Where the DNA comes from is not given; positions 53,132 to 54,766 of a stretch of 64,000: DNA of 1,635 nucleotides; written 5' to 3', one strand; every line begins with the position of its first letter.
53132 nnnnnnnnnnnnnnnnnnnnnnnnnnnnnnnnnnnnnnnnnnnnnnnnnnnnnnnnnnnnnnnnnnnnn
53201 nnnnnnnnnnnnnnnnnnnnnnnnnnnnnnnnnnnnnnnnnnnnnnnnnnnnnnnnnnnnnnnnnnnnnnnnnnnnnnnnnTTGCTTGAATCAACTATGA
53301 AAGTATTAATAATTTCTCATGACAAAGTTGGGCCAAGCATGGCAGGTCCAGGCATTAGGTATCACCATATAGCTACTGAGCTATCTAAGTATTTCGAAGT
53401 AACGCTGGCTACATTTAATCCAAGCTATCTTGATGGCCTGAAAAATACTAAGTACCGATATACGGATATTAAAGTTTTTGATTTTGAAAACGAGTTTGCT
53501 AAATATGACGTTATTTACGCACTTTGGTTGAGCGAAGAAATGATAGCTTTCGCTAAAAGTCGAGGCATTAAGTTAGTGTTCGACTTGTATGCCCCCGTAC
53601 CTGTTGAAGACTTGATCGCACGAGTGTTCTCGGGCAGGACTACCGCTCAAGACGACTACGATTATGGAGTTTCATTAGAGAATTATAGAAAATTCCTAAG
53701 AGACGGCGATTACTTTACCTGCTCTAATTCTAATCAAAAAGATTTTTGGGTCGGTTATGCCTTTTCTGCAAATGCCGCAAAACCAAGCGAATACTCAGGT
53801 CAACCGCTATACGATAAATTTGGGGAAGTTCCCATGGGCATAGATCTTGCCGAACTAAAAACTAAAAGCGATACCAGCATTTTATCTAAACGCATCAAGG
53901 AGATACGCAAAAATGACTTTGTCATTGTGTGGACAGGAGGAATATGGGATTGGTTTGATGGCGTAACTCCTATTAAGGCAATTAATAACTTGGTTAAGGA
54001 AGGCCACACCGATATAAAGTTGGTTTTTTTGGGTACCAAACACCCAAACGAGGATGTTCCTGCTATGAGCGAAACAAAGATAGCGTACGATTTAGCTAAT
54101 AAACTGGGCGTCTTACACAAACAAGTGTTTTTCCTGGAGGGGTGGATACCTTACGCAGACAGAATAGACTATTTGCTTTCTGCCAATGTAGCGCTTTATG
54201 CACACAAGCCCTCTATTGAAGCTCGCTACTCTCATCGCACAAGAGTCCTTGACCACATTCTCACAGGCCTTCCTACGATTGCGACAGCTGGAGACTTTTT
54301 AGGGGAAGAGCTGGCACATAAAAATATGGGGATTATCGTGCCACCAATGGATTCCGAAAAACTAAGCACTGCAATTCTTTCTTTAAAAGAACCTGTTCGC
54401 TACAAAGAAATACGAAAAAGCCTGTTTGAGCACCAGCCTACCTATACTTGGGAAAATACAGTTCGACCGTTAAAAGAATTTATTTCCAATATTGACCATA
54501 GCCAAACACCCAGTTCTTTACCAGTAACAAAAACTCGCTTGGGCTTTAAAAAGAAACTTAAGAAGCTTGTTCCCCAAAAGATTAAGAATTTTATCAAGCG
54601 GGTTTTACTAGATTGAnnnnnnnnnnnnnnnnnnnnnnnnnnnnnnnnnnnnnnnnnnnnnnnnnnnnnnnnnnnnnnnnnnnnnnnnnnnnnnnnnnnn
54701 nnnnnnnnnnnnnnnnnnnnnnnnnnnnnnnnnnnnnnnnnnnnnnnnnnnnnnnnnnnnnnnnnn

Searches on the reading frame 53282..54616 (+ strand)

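Call 14: search_protein_families(library=pfam, proteins=[window:53282-54616:+], max_evalue=0.001)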
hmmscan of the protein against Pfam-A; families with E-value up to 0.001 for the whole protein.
window:53282-54616:+ (444 aa): 2 families
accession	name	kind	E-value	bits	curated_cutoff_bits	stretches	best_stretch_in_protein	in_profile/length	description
PF13692.12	Glyco_trans_1_4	-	3.5e-07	31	27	1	214-368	3-139/142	Glycosyl transferases group 1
PF00534.26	Glycos_transf_1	-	0.0001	22.3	26.4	1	231-369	34-156/172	Glycosyl transferases group 1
